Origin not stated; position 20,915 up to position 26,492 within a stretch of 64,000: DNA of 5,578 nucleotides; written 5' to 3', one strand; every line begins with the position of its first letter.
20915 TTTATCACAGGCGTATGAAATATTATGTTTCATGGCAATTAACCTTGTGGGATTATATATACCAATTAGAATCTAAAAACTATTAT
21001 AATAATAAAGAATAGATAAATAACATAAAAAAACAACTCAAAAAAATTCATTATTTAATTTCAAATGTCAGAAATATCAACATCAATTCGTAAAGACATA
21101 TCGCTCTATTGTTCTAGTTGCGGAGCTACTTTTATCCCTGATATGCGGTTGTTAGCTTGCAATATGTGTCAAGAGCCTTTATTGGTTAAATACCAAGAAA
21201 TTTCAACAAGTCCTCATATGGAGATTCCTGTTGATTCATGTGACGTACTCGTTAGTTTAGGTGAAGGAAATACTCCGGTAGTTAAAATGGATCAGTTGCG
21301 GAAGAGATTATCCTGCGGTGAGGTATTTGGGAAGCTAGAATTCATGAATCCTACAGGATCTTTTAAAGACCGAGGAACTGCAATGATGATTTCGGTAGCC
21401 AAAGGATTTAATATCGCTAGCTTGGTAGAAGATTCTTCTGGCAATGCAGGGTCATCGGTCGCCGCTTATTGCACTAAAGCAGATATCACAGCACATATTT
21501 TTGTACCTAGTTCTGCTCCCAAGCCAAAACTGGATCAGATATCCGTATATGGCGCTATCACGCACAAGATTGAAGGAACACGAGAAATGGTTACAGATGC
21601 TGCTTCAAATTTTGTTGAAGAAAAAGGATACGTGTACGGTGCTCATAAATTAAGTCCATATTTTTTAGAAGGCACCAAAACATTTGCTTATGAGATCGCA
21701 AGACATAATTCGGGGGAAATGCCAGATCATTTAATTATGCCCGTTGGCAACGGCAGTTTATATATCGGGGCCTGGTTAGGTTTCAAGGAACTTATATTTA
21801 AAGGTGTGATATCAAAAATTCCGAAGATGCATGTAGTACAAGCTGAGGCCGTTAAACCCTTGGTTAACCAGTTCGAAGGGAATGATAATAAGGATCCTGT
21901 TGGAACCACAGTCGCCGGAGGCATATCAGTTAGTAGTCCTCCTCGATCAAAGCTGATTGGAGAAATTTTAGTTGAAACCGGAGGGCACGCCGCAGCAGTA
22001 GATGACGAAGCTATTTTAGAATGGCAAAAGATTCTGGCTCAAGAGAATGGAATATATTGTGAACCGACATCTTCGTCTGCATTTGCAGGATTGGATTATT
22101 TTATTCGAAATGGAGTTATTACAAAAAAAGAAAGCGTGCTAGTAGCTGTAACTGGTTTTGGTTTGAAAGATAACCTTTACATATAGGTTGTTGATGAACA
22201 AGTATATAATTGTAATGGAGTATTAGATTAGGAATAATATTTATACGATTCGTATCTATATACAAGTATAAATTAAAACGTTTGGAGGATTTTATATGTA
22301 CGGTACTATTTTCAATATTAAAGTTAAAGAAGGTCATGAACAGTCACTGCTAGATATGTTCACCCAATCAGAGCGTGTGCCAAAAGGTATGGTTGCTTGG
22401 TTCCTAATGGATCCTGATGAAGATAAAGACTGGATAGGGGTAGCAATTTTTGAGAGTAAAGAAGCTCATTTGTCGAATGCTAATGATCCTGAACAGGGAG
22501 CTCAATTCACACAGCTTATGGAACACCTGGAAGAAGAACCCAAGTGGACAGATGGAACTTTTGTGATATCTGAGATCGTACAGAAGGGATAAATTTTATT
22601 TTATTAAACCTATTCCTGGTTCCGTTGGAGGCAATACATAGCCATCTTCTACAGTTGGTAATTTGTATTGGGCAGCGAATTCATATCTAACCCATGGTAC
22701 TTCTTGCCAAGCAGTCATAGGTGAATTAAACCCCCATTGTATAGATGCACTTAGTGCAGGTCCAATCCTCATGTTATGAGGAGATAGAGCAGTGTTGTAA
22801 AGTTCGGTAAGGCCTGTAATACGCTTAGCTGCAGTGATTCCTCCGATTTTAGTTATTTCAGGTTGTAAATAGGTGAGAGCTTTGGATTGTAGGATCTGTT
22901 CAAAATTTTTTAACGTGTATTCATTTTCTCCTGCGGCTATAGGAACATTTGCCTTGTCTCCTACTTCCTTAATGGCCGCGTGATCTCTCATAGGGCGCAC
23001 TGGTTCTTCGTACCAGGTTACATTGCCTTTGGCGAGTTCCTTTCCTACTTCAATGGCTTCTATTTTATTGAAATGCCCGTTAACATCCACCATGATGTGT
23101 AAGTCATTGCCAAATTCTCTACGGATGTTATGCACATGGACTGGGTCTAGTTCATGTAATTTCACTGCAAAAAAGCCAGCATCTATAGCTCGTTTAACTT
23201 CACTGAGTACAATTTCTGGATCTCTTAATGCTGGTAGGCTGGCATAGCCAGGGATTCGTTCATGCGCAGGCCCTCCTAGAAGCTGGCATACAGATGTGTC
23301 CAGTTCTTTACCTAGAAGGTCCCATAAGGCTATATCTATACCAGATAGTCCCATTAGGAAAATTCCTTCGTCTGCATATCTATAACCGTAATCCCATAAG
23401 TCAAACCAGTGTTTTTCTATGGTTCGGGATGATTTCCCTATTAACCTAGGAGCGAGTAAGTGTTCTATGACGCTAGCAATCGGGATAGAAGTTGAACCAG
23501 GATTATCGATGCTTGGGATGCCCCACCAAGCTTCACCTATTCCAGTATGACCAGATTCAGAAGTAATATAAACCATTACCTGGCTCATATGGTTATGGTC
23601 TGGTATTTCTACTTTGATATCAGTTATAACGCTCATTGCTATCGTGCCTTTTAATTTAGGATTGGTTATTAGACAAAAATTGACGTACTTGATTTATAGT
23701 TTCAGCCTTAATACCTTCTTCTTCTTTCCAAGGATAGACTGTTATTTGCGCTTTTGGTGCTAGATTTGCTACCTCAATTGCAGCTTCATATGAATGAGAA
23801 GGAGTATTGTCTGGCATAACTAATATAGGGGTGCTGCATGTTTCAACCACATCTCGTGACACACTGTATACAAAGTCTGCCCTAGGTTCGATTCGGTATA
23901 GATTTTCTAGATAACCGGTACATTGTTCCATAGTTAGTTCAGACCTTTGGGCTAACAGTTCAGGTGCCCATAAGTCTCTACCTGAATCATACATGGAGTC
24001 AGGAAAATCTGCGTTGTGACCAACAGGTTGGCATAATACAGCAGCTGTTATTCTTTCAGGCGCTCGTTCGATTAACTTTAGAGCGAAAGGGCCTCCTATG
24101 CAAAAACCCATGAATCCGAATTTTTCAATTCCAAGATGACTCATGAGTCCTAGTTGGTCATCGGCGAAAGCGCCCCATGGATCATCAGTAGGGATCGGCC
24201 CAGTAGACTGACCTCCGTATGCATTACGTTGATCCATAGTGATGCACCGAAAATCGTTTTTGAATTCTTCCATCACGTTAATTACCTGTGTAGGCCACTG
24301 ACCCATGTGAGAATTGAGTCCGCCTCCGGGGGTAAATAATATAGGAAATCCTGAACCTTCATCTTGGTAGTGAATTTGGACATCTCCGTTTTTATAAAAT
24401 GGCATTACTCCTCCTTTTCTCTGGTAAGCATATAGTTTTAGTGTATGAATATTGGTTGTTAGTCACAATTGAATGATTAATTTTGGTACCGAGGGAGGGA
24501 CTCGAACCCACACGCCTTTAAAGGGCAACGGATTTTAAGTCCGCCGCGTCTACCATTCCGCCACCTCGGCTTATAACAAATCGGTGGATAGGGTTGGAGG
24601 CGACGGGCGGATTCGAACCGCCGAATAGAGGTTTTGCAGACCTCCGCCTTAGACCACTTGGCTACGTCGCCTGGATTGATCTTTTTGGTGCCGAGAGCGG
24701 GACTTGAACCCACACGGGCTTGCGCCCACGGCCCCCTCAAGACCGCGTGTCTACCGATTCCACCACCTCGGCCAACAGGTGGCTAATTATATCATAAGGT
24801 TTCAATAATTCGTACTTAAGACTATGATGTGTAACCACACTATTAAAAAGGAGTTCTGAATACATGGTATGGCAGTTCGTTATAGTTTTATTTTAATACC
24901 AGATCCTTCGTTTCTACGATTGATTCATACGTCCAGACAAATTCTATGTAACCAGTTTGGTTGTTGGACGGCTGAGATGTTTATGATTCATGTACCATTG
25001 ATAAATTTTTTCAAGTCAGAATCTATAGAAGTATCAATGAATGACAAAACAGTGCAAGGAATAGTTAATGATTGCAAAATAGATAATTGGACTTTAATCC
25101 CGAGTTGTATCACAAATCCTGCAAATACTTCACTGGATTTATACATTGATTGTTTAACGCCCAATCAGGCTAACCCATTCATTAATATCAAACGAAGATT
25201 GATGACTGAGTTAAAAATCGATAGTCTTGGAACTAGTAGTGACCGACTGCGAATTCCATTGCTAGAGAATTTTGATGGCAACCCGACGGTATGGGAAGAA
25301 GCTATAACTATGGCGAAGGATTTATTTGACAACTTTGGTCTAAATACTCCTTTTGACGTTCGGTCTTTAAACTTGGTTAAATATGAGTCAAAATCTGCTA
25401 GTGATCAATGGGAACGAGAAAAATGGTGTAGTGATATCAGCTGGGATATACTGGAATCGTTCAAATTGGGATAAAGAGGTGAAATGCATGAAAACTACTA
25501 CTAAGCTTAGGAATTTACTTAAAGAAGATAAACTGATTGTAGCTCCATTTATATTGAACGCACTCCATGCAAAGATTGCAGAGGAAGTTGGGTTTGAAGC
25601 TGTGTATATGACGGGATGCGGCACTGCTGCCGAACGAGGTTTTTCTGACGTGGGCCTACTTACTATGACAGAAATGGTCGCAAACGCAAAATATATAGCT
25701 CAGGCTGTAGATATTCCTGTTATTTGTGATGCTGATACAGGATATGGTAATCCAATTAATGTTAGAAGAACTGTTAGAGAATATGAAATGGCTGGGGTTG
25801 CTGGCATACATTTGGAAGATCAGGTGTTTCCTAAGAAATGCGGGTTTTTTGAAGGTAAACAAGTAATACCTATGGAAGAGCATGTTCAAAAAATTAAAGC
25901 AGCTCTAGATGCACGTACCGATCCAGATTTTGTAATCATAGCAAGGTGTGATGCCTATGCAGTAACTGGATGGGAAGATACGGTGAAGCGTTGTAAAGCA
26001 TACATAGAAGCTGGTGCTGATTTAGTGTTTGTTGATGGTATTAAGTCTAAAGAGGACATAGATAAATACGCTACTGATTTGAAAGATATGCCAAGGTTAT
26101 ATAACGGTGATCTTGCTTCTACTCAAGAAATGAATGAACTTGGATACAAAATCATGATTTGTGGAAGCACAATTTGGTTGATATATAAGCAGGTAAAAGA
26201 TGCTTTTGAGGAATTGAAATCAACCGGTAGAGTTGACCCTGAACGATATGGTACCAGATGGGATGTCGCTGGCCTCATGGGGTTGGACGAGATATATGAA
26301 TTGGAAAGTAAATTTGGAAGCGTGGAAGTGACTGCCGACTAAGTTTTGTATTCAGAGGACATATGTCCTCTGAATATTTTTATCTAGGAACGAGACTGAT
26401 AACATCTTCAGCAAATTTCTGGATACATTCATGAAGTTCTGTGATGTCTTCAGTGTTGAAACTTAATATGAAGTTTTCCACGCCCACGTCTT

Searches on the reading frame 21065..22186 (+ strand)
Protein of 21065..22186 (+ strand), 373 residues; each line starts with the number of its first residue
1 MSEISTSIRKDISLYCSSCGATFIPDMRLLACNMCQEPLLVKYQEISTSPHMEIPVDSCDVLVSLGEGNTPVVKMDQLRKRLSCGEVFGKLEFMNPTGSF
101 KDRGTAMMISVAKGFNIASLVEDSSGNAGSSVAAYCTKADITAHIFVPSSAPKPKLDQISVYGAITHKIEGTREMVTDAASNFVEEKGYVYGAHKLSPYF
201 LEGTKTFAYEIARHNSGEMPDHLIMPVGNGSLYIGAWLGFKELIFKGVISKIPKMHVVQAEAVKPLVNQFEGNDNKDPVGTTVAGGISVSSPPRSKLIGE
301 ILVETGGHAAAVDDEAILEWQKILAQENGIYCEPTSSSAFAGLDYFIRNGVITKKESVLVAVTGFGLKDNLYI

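Call 32: search_protein_families(library=pfam, proteins=[window:21065-22186:+], max_evalue=0.00001)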
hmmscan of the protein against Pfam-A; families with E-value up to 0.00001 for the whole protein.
window:21065-22186:+ (373 aa): 1 family
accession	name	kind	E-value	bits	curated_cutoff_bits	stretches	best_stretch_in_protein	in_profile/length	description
PF00291.31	PALP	-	4.1e-69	233.6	35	1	63-364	1-295/295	Pyridoxal-phosphate dependent enzyme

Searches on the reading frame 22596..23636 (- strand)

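Call 92: search_protein_families(library=pfam, proteins=[window:22596-23636:-], max_evalue=0.000001)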
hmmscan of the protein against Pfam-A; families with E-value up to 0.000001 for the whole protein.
window:22596-23636:- (346 aa): 2 families
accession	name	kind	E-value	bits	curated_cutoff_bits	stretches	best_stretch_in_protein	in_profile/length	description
PF13378.12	MR_MLE_C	-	4.8e-46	157.6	29.4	1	145-344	4-213/219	Enolase C-terminal domain-like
PF02746.21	MR_MLE_N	-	2.8e-12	47.3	22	1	16-121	25-117/117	Mandelate racemase / muconate lactonizing enzyme, N-terminal domain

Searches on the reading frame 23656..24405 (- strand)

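Call 73: search_protein_families(library=pfam, proteins=[window:23656-24405:-], max_evalue=0.00001)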
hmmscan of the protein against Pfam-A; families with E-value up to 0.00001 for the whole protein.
window:23656-24405:- (249 aa): 1 family
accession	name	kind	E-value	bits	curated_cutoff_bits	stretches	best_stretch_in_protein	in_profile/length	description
PF00561.26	Abhydrolase_1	-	7.5e-14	52.4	25.8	1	21-131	2-103/245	alpha/beta hydrolase fold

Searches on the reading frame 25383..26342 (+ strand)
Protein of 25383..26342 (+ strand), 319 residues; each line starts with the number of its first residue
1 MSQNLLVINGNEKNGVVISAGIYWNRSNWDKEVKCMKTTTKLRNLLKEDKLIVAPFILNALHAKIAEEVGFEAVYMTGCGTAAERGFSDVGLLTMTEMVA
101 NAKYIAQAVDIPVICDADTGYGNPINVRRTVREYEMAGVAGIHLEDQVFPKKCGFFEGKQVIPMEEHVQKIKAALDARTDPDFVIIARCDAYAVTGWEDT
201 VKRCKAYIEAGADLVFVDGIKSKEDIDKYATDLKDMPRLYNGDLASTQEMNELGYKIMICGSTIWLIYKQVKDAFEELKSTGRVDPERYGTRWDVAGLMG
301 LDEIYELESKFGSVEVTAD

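Call 92: search_protein_families(library=pfam, proteins=[window:25383-26342:+], max_evalue=0.000001)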
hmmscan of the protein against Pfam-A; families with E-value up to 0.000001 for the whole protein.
window:25383-26342:+ (319 aa): 2 families
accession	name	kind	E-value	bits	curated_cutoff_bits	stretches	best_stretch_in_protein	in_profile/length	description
PF13714.12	PEP_mutase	-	5e-52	177.3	31.5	1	42-277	1-238/240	Phosphoenolpyruvate phosphomutase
PF00463.27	ICL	-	2.6e-14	53.1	26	1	111-204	150-246/526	Isocitrate lyase family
